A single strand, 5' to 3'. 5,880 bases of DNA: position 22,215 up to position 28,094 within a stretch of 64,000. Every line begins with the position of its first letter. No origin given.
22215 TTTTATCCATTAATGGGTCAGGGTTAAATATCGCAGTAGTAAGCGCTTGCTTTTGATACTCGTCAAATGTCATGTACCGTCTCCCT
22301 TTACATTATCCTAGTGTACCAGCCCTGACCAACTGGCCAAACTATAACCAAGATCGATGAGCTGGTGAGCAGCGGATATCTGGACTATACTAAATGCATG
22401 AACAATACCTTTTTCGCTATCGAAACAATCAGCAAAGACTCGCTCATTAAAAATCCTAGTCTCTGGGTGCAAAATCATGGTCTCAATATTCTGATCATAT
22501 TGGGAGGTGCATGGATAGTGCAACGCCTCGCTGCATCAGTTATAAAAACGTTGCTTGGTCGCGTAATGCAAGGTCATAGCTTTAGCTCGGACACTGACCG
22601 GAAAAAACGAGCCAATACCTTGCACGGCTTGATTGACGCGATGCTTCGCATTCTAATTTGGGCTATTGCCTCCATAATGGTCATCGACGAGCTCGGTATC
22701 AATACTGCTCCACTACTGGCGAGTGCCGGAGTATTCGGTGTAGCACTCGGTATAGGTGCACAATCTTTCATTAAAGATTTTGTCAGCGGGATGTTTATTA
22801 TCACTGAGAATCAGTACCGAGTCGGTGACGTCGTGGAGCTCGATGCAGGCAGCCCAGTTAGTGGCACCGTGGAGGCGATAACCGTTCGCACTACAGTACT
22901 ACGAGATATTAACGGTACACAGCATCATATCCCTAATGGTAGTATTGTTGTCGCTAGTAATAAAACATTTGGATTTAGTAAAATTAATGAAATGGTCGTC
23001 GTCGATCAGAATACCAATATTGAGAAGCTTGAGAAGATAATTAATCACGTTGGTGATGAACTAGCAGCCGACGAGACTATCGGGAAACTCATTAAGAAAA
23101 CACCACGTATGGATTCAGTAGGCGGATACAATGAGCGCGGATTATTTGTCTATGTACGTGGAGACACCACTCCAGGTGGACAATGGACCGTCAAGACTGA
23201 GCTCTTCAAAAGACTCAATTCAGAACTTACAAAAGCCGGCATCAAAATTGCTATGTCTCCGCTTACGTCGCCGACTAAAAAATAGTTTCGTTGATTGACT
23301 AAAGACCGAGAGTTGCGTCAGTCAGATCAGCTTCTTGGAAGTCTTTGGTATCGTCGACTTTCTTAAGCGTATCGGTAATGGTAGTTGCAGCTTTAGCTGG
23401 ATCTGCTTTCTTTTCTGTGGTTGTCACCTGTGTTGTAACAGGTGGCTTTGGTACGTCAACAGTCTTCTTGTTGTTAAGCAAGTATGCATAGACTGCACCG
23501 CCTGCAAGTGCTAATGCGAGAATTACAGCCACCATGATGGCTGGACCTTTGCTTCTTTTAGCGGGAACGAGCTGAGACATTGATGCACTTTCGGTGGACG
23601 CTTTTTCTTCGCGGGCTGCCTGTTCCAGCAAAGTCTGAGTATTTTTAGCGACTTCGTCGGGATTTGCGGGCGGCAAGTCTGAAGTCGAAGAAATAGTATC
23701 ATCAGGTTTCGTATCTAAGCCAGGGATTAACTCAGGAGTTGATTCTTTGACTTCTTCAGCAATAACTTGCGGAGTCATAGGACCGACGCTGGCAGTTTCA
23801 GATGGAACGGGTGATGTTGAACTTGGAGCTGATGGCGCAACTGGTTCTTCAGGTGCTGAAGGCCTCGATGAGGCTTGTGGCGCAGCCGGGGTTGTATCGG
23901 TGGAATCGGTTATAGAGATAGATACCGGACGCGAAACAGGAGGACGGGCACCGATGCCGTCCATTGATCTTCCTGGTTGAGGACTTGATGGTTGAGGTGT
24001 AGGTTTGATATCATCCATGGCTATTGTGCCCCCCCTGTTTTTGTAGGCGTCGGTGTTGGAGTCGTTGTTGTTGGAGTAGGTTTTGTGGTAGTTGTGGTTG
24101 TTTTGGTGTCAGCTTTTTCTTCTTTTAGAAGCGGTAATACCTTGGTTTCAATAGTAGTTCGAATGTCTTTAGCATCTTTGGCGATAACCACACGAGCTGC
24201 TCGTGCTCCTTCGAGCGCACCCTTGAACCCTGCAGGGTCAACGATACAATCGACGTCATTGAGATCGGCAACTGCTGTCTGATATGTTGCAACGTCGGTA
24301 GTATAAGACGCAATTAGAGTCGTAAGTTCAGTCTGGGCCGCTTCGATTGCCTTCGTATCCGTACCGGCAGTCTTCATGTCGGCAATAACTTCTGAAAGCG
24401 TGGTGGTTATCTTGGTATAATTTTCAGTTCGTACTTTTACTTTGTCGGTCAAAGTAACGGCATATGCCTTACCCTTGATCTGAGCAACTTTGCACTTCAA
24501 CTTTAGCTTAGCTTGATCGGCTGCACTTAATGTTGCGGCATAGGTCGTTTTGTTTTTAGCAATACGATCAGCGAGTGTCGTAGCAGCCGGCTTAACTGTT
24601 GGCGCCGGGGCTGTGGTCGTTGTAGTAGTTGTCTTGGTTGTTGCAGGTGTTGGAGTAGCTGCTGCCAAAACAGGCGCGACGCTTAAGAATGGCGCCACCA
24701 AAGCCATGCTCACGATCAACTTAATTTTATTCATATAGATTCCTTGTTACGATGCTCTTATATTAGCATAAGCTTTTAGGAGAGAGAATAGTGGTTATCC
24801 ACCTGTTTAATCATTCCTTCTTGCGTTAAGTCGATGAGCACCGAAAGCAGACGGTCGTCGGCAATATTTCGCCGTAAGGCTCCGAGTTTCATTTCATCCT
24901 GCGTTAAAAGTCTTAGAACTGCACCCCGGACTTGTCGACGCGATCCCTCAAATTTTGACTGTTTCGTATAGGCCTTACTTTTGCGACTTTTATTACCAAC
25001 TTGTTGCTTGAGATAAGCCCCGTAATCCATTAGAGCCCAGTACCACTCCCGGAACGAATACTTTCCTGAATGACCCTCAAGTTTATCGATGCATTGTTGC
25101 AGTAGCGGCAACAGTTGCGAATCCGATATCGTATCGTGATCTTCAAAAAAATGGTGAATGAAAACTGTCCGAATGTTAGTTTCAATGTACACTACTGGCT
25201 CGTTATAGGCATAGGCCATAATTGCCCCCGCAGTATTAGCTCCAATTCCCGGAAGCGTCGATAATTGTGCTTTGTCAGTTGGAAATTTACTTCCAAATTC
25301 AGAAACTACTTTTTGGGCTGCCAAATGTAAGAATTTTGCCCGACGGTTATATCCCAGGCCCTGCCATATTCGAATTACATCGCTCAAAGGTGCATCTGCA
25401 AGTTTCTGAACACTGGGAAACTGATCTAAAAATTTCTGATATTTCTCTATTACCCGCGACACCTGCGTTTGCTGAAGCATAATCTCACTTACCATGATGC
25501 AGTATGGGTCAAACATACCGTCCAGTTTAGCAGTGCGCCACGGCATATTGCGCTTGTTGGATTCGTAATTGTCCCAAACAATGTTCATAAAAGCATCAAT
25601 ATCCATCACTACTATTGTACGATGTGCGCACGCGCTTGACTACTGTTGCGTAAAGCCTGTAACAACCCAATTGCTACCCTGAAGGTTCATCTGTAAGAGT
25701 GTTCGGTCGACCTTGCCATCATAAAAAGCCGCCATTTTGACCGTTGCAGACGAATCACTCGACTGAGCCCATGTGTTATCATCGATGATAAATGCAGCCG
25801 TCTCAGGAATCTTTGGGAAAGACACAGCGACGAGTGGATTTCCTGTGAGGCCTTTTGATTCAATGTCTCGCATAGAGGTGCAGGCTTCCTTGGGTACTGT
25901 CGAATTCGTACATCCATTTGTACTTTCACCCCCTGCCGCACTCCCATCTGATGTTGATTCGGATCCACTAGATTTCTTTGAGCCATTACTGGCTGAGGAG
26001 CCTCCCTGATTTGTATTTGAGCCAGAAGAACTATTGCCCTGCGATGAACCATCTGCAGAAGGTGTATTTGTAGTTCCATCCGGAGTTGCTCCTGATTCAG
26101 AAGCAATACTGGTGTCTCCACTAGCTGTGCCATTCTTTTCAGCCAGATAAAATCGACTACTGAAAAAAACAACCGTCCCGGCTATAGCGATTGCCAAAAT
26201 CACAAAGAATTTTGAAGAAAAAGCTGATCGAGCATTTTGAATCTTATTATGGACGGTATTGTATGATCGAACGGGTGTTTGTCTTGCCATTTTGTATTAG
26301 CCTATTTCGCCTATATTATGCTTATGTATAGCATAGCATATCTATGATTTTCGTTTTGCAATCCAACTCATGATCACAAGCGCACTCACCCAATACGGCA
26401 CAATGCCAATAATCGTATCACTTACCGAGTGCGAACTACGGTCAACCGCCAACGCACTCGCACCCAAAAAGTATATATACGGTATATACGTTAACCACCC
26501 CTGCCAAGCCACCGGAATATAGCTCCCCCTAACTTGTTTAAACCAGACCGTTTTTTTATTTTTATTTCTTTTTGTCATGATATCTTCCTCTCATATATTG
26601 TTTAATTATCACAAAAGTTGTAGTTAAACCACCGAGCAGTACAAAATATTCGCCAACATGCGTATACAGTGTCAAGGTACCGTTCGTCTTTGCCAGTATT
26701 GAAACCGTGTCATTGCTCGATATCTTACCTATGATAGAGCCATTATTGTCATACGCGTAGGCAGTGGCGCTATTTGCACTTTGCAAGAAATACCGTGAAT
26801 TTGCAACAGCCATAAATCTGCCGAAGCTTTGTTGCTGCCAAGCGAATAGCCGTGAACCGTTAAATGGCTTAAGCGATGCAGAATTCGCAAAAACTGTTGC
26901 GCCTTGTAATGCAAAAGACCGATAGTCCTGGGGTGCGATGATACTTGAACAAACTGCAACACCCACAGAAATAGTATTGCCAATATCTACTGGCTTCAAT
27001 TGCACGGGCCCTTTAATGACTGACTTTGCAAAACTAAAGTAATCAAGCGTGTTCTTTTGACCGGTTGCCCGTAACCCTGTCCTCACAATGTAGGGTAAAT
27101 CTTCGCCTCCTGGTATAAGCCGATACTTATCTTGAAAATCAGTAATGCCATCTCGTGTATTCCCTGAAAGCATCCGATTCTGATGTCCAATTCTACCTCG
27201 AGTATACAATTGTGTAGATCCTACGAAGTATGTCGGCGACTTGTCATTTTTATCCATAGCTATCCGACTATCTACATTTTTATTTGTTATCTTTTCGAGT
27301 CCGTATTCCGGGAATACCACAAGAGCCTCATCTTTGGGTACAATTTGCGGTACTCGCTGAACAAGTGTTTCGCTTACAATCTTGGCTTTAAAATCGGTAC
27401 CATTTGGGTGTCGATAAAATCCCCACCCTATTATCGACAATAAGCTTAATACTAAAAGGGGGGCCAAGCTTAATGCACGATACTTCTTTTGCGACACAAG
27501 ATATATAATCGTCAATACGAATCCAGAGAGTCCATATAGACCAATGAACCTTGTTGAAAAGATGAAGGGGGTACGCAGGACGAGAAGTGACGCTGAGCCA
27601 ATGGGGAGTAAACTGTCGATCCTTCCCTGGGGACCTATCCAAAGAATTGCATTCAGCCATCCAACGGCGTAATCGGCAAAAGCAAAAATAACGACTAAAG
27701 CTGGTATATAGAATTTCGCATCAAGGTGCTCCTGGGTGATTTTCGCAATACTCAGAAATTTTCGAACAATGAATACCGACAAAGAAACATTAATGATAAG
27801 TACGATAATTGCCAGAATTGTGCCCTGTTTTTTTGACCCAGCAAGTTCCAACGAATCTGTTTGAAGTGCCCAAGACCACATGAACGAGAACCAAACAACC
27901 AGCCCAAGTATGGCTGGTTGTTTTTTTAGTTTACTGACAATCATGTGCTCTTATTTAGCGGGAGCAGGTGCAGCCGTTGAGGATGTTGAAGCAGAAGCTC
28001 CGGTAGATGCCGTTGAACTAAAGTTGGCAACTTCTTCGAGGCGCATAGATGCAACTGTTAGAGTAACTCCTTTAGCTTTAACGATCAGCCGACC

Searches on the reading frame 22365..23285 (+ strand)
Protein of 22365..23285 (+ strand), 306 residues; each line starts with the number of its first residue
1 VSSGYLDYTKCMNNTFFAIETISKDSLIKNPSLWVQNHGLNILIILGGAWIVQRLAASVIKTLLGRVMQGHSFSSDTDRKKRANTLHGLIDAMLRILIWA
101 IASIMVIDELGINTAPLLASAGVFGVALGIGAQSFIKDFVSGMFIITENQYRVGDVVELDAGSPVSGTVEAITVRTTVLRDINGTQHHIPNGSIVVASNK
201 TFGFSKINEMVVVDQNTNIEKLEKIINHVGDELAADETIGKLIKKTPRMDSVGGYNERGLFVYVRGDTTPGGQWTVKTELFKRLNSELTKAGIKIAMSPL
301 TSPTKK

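Call 66: search_protein_families(library=pfam, proteins=[window:22365-23285:+], max_evalue=0.001)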
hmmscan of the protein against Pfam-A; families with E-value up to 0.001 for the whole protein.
window:22365-23285:+ (306 aa): 3 families
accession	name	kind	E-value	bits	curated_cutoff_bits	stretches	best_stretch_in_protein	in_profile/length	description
PF00924.24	MS_channel_2nd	-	3.1e-16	59.7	20.2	1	136-195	3-59/68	Mechanosensitive ion channel, beta-domain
PF21088.3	MS_channel_1st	-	1.5e-10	41.3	23.1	1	94-133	3-42/42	Mechanosensitive ion channel, transmembrane helices 2/3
PF21082.3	MS_channel_3rd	-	4.9e-06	27.3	21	1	211-295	5-88/88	Mechanosensitive ion channel MscS, C-terminal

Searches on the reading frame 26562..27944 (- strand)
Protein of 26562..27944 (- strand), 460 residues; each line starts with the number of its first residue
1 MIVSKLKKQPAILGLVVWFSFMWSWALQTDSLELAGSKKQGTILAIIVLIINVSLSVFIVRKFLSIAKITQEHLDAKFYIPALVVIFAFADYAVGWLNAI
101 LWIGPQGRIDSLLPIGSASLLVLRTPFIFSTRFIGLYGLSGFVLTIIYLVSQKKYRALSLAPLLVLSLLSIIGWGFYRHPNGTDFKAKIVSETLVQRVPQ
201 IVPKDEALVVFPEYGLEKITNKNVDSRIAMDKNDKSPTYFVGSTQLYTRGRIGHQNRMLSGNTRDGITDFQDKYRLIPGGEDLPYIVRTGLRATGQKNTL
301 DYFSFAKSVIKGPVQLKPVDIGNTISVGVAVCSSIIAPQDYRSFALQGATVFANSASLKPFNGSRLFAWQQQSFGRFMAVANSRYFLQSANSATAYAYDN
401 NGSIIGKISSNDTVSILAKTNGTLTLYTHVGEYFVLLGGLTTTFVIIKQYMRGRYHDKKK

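Call 3: search_protein_families(library=pfam, proteins=[window:26562-27944:-], max_evalue=1)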
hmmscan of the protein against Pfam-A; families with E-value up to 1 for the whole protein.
window:26562-27944:- (460 aa): 2 families
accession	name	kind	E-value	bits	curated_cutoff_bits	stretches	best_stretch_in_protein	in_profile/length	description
PF00795.27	CN_hydrolase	-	1.3e-05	25.1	23.2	1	316-415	134-242/256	Carbon-nitrogen hydrolase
PF08842.16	Mfa2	-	0.062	13.3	21.2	1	382-447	20-85/277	Fimbrillin-A associated anchor proteins Mfa1 and Mfa2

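Call 4: search_protein_families(library=ncbifam, proteins=[window:26562-27944:-], max_evalue=1)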
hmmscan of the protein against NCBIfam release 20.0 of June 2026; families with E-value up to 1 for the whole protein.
window:26562-27944:- (460 aa): 3 families
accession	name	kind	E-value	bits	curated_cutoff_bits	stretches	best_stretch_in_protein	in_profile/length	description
TIGR00546.1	lnt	equivalog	6.5e-18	65.1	132.9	1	191-403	184-394/395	apolipoprotein N-acyltransferase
NF040852.1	nitrile_Arch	equivalog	0.048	12.8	500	1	313-358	128-172/262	nitrilase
NF040945.1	CCC_membrane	equivalog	0.14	12.6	65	1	26-66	42-82/99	CCC motif membrane protein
